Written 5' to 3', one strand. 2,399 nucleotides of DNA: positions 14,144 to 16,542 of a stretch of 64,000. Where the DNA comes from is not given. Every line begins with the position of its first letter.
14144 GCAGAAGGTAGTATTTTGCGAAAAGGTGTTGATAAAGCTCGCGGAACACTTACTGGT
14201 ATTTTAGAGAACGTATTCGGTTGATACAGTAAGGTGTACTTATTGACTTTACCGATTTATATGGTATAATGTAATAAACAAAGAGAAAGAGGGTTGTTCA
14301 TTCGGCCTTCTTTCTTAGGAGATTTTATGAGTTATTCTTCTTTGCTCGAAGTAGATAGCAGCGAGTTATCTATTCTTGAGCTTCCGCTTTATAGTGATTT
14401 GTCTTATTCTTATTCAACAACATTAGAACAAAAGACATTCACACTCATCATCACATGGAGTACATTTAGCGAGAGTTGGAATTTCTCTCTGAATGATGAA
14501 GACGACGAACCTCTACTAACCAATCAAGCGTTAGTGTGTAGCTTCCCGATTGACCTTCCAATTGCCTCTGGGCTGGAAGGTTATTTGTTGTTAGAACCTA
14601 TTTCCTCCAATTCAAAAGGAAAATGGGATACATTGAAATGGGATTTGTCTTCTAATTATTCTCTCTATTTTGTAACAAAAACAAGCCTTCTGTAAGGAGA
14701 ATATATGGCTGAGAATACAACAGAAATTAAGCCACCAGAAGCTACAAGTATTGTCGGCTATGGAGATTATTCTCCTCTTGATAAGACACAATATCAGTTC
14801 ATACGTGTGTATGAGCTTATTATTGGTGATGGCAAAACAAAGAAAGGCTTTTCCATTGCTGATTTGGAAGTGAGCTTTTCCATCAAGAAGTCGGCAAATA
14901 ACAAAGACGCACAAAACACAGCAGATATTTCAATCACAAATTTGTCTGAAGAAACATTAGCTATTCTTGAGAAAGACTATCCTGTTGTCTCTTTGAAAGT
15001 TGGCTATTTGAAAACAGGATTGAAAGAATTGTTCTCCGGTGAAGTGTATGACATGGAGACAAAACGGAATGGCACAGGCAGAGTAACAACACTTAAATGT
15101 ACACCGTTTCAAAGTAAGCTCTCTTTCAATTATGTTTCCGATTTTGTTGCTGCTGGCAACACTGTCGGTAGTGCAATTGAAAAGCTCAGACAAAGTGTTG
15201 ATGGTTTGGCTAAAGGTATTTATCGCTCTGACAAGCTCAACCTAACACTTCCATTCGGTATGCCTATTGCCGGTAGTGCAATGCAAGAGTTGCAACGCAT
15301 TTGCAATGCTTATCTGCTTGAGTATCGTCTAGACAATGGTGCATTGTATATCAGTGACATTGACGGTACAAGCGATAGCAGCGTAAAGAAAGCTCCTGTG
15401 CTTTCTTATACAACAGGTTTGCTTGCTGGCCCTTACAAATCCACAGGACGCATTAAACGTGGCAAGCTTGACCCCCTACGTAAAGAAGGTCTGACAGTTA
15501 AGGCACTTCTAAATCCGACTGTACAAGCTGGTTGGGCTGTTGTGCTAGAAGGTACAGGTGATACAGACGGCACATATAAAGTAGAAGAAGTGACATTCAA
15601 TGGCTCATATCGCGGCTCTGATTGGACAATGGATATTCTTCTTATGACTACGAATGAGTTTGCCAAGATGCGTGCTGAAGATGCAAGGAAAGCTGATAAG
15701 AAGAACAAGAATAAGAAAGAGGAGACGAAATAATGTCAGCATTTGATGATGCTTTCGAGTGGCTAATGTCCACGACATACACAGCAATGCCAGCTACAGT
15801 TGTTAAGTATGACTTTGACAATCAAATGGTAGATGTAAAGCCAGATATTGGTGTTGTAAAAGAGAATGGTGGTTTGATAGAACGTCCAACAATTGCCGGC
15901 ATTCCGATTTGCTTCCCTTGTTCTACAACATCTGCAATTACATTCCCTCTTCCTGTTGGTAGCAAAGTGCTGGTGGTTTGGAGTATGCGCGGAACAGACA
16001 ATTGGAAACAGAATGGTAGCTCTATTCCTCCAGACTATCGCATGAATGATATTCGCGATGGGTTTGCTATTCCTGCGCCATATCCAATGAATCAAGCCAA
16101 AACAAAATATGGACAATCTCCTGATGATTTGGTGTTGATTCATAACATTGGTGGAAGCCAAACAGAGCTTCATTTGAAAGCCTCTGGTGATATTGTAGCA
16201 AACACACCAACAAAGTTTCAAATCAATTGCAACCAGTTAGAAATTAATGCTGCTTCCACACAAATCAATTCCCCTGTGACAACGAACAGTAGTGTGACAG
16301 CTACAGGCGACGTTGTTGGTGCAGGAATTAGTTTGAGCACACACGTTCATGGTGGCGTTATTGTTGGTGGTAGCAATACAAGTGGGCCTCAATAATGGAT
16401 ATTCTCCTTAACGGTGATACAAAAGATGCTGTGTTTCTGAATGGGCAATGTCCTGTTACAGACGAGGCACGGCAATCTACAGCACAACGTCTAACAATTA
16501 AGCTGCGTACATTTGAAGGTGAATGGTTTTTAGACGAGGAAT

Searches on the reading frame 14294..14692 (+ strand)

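Call 60: search_protein_families(library=phrogs, proteins=[window:14294-14692:+], max_evalue=0.001)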
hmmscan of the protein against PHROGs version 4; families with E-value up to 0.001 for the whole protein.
window:14294-14692:+ (133 aa): 1 family
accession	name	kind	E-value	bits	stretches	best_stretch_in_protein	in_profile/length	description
phrog_349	-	head and packaging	2.3e-13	51.2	1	26-131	3-106/114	virion structural protein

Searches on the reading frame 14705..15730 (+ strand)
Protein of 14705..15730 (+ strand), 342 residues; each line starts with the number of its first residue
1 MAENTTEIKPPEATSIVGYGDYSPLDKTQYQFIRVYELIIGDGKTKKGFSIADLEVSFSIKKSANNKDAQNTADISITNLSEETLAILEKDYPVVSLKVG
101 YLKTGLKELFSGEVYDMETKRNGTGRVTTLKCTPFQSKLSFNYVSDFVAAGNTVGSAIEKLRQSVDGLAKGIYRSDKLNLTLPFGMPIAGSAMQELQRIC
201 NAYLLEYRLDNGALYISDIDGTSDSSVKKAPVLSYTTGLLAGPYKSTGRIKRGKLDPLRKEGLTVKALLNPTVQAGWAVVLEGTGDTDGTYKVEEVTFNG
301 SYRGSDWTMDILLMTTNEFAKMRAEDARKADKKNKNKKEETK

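Call 60: search_protein_families(library=phrogs, proteins=[window:14705-15730:+], max_evalue=0.001)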
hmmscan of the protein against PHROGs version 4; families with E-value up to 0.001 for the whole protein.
window:14705-15730:+ (342 aa): 5 families
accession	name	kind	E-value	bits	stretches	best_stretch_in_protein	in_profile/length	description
phrog_196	-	tail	1.4e-59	203.1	1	27-338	80-384/536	baseplate hub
phrog_23564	-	unknown function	5.6e-11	43.6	1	185-339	9-152/155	-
phrog_20677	-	unknown function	9.8e-10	38.4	1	32-245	162-371/631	-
phrog_38154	-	unknown function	3.3e-07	31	1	29-122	2-94/159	-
phrog_400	-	tail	8.3e-05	22.7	1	260-340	283-362/654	tail protein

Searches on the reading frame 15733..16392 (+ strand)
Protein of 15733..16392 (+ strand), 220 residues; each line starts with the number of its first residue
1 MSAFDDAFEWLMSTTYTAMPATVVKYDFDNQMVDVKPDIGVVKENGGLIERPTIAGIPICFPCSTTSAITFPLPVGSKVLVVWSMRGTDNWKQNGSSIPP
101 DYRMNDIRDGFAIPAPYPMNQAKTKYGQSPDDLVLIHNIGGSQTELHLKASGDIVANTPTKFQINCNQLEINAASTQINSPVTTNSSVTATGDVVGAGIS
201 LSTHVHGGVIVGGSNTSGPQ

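Call 60: search_protein_families(library=phrogs, proteins=[window:15733-16392:+], max_evalue=0.001)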
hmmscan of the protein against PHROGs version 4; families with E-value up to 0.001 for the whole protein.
window:15733-16392:+ (220 aa): 1 family
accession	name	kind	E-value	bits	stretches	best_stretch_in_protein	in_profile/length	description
phrog_20516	-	unknown function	9.5e-06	26.6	1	177-220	40-82/82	-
